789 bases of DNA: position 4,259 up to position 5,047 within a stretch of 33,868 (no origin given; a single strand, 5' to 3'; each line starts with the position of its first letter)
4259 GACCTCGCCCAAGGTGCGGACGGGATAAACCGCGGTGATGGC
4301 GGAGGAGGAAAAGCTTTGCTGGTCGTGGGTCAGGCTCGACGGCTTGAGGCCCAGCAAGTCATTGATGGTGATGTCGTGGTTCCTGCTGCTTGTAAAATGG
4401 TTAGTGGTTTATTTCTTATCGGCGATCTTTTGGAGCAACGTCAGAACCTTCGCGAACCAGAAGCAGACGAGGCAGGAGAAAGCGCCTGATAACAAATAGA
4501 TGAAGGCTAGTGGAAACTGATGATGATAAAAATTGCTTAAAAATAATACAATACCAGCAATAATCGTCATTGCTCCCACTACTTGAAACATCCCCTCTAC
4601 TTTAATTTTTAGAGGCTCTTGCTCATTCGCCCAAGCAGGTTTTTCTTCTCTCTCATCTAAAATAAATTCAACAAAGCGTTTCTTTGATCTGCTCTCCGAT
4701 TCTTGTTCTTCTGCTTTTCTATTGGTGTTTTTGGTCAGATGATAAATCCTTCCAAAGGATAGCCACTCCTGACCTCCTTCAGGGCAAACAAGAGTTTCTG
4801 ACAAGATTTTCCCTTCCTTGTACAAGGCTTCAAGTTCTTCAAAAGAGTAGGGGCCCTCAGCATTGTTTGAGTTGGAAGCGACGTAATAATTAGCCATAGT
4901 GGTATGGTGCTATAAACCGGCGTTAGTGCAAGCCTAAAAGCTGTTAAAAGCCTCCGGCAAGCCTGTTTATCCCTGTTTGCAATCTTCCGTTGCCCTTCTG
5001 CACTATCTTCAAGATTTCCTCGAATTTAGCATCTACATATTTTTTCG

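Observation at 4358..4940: Low-GC membrane-protein moron (GYF/DUF4339-like domain plus 2 TM) immediately after the tape measure gene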

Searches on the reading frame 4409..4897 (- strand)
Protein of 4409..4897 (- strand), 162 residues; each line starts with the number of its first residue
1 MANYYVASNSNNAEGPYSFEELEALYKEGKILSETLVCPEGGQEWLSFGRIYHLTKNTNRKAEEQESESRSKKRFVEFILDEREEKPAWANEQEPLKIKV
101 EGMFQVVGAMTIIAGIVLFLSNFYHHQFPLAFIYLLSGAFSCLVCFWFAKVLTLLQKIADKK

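Call 4: search_protein_families(library=pfam, proteins=[window:4409-4897:-], max_evalue=1)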
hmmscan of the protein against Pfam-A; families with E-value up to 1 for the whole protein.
window:4409-4897:- (162 aa): 8 families
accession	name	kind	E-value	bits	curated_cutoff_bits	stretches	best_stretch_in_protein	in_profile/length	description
PF14237.11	GYF_2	-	1.1e-10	41.6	25.8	1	4-51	1-47/50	GYF domain 2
PF20712.2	CyanoTRADDas_TM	-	0.0023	18.5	24.3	1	106-150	18-62/68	Cyanobacterial TRADD-N associated 2-Transmembrane domain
PF09994.14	T6SS_Tle1-like_cat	-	0.023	14.4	27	1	48-118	131-195/287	T6SS, Phospholipase effector Tle1-like, catalytic domain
PF03729.18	DUF308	-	0.06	14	25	1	105-148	26-71/73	Short repeat of unknown function (DUF308)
PF02213.21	GYF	-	0.079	13.1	25.7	1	4-47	2-44/45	GYF domain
PF18949.5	DUF5693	-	0.12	11.3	29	1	97-152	309-363/609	Family of unknown function (DUF5693)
PF20237.3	DUF6594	-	0.21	11.9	30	1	72-147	146-218/238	Family of unknown function (DUF6594)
PF20990.2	DUF2207_C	-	0.34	11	33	1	97-151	131-188/247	Predicted membrane protein (DUF2207) C-terminal domain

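Call 5: search_protein_families(library=phrogs, proteins=[window:4409-4897:-], max_evalue=0.1)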
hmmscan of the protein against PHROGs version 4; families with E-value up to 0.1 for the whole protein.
window:4409-4897:- (162 aa): 1 family
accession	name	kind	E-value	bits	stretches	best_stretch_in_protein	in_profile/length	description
phrog_16400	-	unknown function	0.011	16.4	1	85-150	79-140/272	-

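Call 8: search_dna_similar(query=window:4409-4897:-, collection=phages, mode=protein, max_evalue=0.001)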
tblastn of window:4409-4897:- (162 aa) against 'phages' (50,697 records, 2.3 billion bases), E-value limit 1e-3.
Records with a match: 1; places in all: 1; records where one place covers at least 80% of the query: 1.
Best place of each record, by identity: <60% 1.
By first word of the organism name: Akkermansia 1.
By host as written in the record: Akkermansia muciniphila 1.
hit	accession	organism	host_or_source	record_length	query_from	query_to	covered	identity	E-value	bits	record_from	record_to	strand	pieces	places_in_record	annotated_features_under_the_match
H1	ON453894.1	Akkermansia phage Chambord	Akkermansia muciniphila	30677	14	160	91%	40.0%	3e-27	111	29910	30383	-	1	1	hypothetical protein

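Call 10: get_annotated_region(hit=H1, flank=8000)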
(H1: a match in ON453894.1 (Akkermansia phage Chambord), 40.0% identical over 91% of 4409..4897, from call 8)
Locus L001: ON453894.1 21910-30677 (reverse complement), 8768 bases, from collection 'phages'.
description: Akkermansia phage Chambord, partial genome.
organism: Akkermansia phage Chambord (NCBI taxid 2951966)
taxonomy: Viruses
host: Akkermansia muciniphila; source: feces; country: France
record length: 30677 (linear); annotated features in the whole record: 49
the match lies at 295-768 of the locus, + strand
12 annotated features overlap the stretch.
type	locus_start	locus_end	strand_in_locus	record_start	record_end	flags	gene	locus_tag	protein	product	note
misc_feature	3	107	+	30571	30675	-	-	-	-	-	similar to hypothetical protein; rasttk_feature_creation_tool=/opt/patric-common/ runtime/bin/phanotate version 1.5.0; ...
CDS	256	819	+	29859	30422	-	-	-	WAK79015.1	hypothetical protein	rasttk_feature_creation_tool=/opt/patric-common/ runtime/bin/phanotate version 1.5.0; ...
CDS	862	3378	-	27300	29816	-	-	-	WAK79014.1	tail length tape measure protein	rasttk_feature_creation_tool=/opt/patric-common/ runtime/bin/phanotate version 1.5.0; HHpred against PHROGS v3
CDS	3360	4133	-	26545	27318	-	-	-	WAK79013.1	hypothetical protein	rasttk_feature_creation_tool=/opt/patric-common/ runtime/bin/phanotate version 1.5.0; ...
CDS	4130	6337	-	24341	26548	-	-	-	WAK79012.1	hypothetical protein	rasttk_feature_creation_tool=/opt/patric-common/ runtime/bin/phanotate version 1.5.0; ...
CDS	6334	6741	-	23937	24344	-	-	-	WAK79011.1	hypothetical protein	rasttk_feature_creation_tool=/opt/patric-common/ runtime/bin/phanotate version 1.5.0; ...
CDS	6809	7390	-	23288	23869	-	-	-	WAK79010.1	hypothetical protein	rasttk_feature_creation_tool=/opt/patric-common/ runtime/bin/phanotate version 1.5.0; ...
CDS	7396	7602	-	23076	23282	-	-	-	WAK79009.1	hypothetical protein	rasttk_feature_creation_tool=/opt/patric-common/ runtime/bin/phanotate version 1.5.0; ...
CDS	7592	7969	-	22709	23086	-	-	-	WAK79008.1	hypothetical protein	rasttk_feature_creation_tool=/opt/patric-common/ runtime/bin/phanotate version 1.5.0; ...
CDS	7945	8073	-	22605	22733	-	-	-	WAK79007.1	hypothetical protein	rasttk_feature_creation_tool=/opt/patric-common/ runtime/bin/phanotate version 1.5.0; ...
CDS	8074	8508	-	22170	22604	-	-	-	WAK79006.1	hypothetical protein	rasttk_feature_creation_tool=/opt/patric-common/ runtime/bin/phanotate version 1.5.0; ...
CDS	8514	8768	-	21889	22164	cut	-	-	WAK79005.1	hypothetical protein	rasttk_feature_creation_tool=/opt/patric-common/ runtime/bin/phanotate version 1.5.0; ...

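Call 16: find_homologous_proteins(query=window:4409-4897:-, max_evalue=0.001)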
Query window:4409-4897:- (162 aa): 68 proteins with E <= 0.001 among 106 candidates.
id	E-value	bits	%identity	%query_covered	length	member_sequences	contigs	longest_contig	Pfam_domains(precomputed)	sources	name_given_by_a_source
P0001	1.1e-102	358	99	100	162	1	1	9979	PF14237.12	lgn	-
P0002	2.5e-102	357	99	100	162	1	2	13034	PF14237.12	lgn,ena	-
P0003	1.5e-100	351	98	100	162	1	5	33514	PF14237.12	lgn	-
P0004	3.0e-94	331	92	100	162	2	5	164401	PF14237.12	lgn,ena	-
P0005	5.8e-94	330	91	100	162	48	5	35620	PF14237.12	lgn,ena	-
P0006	9.4e-92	323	90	100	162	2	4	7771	PF14237.12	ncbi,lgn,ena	-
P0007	3.3e-89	314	86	100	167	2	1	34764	PF14237.12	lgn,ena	-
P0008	1.2e-87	309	74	100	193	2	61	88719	PF14237.12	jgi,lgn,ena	jgi:hypothetical protein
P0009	4.6e-84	298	84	100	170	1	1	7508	PF14237.12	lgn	-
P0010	9.2e-84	297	83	100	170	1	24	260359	PF14237.12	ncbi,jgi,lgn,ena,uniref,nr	ncbi:DUF4339 domain-containing protein [Akkermansia muciniphila]|uniref:DUF4339 domain-containing pr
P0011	2.1e-83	296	83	100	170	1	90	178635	PF14237.12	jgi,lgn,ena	-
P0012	3.8e-83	295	82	100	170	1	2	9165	PF14237.12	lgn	-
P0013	9.8e-83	293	82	100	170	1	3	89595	PF14237.12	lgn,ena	-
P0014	1.1e-81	290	99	81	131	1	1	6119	-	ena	-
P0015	1.6e-80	286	77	100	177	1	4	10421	PF14237.12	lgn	-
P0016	2.0e-80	286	80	100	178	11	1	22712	PF14237.12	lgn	-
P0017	6.8e-79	281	70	100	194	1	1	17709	PF14237.12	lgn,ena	-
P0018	3.5e-74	266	63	100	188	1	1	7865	PF14237.12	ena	-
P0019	1.1e-73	264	63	100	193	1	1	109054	PF14237.12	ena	-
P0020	2.0e-73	263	63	100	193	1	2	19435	PF14237.12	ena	-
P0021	2.7e-73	263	62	100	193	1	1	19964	PF14237.12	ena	-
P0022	3.5e-73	262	63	100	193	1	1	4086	PF14237.12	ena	-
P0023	3.7e-73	262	63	100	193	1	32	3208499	PF14237.12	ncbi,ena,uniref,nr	ncbi:DUF4339 domain-containing protein [Akkermansia sp. EB-AMDK43]|uniref:DUF4339 domain-containing 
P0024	4.5e-73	262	63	100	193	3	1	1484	PF14237.12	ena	-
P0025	9.5e-73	261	62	100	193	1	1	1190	PF14237.12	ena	-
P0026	1.3e-72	260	62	100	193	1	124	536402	PF14237.12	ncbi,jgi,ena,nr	nr:MAG TPA: GYF domain 2 [Caudoviricetes sp.]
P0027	1.4e-72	260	62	100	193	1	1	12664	PF14237.12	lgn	-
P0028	1.8e-72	260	62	100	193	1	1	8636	PF14237.12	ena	-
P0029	7.3e-71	255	71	100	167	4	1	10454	PF14237.12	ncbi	-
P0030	2.0e-69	250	73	100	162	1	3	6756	PF14237.12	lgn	-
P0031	3.0e-69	250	70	100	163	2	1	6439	PF14237.12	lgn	-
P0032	3.7e-69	249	70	100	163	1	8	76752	PF14237.12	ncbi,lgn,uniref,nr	ncbi:DUF4339 domain-containing protein [uncultured Akkermansia sp.]|uniref:DUF4339 domain-containing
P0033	5.0e-69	249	69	100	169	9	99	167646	PF14237.12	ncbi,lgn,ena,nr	nr:MAG TPA: GYF domain [Caudoviricetes sp.]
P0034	7.2e-69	248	64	100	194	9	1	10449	PF14237.12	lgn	-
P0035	1.4e-68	247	69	100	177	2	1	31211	PF14237.12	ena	-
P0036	1.5e-68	247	68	100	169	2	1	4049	PF14237.12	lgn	-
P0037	1.7e-68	247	71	100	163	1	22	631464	PF14237.12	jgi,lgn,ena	jgi:hypothetical protein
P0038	3.0e-68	246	69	100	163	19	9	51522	PF14237.12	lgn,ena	-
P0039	8.8e-66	238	69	98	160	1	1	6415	PF14237.12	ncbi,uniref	ncbi:DUF4339 domain-containing protein, partial [uncultured Akkermansia sp.]|uniref:DUF4339 domain-c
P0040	9.3e-66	238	62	100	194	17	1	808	PF14237.12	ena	-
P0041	5.4e-65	236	63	100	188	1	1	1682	PF14237.12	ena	-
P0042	6.8e-64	232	99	67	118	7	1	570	PF14237.12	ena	-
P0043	5.4e-62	226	66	100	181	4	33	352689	PF14237.12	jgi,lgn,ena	-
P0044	2.6e-60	220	61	100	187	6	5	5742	PF14237.12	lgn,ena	-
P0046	1.1e-58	215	55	100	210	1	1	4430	PF14237.12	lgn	-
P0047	4.2e-57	210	67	100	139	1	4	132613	PF14237.12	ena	-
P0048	1.5e-53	199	100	57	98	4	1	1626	PF14237.12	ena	-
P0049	4.4e-45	171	56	100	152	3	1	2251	PF14237.12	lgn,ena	-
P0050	7.7e-45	170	56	100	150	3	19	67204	PF14237.12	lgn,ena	-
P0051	2.6e-44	169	57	100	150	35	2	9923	PF14237.12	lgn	-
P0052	4.0e-44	168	56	100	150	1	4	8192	PF14237.12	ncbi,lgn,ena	-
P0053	4.9e-44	168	55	100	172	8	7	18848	PF14237.12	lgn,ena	-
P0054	1.8e-43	166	55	100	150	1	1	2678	PF14237.12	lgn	-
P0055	3.8e-42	161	54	100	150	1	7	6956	PF14237.12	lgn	-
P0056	4.8e-42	161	53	100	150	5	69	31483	PF14237.12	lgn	-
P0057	6.1e-42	161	54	100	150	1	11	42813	PF14237.12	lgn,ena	-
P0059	4.2e-35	139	49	100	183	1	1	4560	PF13273.13,PF14237.12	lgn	-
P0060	2.7e-33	133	43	99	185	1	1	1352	PF13273.13,PF14237.12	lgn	-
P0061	3.5e-33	132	46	97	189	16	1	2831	PF14237.12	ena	-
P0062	1.2e-32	131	43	94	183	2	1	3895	PF14237.12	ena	-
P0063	6.4e-32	128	46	94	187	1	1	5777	PF14237.12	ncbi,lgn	-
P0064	2.4e-31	126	45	97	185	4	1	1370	PF14237.12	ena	-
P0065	2.2e-30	123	43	97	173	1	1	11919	PF14237.12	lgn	-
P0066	1.8e-29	120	41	99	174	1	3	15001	PF14237.12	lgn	-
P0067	1.1e-28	118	46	99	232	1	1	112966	PF14237.12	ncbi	-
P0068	7.6e-18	83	43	75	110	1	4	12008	PF14237.12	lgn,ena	-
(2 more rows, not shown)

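Call 21: find_encoding_contigs(protein=P0026, flank=8000, max_places=4)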
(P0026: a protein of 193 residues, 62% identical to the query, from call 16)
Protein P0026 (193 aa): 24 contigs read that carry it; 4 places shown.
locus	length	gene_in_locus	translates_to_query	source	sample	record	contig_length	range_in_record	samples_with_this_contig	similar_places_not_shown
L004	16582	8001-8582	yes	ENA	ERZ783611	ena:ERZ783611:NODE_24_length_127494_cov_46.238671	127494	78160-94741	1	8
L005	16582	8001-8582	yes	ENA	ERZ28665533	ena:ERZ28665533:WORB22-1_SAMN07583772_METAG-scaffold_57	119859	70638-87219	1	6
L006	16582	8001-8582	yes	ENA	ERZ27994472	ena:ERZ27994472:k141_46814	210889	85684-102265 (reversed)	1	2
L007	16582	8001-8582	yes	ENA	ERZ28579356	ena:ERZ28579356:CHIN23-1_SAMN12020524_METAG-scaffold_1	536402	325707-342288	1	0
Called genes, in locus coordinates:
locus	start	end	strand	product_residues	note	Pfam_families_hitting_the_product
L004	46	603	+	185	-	-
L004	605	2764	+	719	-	PF01391:Collagen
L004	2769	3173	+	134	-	-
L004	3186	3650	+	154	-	-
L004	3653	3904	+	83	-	-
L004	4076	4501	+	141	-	PF01520:Amidase_3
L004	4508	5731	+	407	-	-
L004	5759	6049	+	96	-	-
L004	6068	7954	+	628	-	-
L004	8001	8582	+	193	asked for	PF14237:GYF_2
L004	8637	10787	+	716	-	-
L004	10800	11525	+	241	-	-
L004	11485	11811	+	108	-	-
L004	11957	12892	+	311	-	PF08878:HamA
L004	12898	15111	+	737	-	PF00270:DEAD, PF00271:Helicase_C (faint)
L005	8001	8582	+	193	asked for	PF14237:GYF_2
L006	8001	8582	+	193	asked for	PF14237:GYF_2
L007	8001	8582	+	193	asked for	PF14237:GYF_2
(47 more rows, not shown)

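Call 22: find_encoding_contigs(protein=P0066, flank=8000, max_places=3)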
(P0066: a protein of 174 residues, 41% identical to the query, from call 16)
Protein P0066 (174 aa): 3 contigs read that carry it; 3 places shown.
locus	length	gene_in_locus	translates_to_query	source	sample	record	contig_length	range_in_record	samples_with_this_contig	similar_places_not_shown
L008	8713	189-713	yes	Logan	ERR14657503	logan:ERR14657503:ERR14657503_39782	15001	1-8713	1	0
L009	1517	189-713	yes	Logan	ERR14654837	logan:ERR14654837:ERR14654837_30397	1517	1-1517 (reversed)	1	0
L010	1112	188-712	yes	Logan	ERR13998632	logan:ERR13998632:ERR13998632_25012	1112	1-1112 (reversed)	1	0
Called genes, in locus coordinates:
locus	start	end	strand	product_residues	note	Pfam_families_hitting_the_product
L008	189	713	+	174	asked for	PF14237:GYF_2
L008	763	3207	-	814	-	-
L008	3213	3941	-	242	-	-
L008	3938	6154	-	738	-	-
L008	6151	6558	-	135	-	-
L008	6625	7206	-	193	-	-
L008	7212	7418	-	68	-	-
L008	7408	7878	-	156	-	-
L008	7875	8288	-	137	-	-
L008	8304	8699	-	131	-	-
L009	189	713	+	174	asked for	PF14237:GYF_2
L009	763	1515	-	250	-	?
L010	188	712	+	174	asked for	PF14237:GYF_2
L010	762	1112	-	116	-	?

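Call 23: find_encoding_contigs(protein=P0056, flank=8000, max_places=4)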
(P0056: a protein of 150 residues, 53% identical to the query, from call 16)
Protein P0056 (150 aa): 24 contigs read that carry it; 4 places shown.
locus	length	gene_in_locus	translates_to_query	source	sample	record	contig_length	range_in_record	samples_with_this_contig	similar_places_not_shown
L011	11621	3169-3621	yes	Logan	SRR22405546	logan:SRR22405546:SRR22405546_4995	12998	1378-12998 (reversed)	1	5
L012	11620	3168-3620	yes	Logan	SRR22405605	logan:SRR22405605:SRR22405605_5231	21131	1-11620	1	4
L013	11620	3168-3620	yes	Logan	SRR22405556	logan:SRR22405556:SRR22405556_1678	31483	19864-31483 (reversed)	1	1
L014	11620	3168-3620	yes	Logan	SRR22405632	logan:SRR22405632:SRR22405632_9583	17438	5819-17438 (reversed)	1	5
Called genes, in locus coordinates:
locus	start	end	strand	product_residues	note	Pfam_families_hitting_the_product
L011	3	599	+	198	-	?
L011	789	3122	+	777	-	-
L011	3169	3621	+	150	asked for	PF14237:GYF_2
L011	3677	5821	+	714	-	-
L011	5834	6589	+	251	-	-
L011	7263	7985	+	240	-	-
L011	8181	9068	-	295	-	PF02629:CoA_binding, PF13380:CoA_binding_2 (weak), PF13607:Succ_CoA_lig, PF00549:Ligase_CoA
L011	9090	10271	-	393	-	PF08442:ATP-grasp_2, PF13549:ATP-grasp_5 (weak), PF24948:Citrate_synth_N, PF00549:Ligase_CoA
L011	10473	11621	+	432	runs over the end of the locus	PF00815:Histidinol_dh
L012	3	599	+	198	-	?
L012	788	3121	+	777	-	-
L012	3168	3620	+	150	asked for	PF14237:GYF_2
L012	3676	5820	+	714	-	-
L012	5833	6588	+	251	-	-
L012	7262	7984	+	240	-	-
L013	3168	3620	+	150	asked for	PF14237:GYF_2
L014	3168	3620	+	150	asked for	PF14237:GYF_2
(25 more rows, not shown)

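Call 31: find_related_loci(query=A1, collection=viral_contigs, flank=6000)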
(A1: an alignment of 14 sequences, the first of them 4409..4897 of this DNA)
Query A1 (162 aa) in viral_contigs; peptide patterns used: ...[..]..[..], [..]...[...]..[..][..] (x = any residue, [..] = any of these).
65 stretches matched a pattern; 18 encode a relative of the query (tblastn E <= 1e-3); 18 distinct loci.
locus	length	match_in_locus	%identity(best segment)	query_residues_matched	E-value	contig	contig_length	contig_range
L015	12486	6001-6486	99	1-162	2e-108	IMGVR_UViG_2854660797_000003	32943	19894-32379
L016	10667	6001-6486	92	1-162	2e-100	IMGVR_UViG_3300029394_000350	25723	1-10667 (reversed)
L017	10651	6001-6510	83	1-162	3e-92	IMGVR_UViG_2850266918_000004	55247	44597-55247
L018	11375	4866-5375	83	1-162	1e-91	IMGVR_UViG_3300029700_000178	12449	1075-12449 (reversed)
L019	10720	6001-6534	81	1-162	2e-90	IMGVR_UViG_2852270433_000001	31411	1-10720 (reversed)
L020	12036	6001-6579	63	1-162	1e-75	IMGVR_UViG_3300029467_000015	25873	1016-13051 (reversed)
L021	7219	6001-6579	62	1-162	2e-75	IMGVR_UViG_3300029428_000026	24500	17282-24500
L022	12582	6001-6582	62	1-162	7e-73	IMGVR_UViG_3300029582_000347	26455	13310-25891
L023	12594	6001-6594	60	1-162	8e-67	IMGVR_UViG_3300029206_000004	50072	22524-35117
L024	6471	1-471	40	1-160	1e-36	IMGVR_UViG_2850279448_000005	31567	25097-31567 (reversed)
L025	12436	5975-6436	41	1-160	3e-36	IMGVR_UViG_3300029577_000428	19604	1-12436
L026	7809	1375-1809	43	1-160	2e-35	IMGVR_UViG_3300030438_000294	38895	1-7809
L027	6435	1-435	43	1-160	2e-35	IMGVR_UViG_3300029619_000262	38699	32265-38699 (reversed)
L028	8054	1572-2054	45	1-160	5e-34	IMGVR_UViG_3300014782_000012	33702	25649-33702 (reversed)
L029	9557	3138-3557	42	1-160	6e-34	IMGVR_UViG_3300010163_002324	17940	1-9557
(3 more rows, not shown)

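Call 37: search_protein_families(library=padloc, proteins=[window:4409-4897:-], max_evalue=0.1)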
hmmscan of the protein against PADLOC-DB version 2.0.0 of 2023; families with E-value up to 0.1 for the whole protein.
window:4409-4897:- (162 aa): 0 families

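Call 38: search_protein_families(library=ncbifam, proteins=[window:4409-4897:-], max_evalue=0.1)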
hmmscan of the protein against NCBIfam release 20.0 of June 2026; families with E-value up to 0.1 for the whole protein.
window:4409-4897:- (162 aa): 0 families

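Call 46: predict_structure(alignment_id=A2)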
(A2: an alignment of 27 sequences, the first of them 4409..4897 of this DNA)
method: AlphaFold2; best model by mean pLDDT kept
length: 162 residues; sequences in the alignment: 27
mean_pLDDT: 69.3   pTM: 0.35
mean pLDDT of the five models: 69.3, 67.4, 67.3, 66.0, 62.9
residues with pLDDT >= 90: 21; 70-90: 69; 50-70: 42; < 50: 30
segments of 3 or more residues with pLDDT < 50: 66-75, 80-97
pLDDT, mean of each block of 10 residues (from residue 1): 81 87 91 90 86 76 50 45 39 42 67 72 63 72 76 73 57
secondary structure, 60 per line:
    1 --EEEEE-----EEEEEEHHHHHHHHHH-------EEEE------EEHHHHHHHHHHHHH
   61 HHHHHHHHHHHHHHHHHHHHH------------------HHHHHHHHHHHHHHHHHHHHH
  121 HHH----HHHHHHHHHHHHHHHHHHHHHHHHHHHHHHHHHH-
elements in order: E3-7 E13-18 H19-28 E36-39 H48-81 H100-123 H128-161
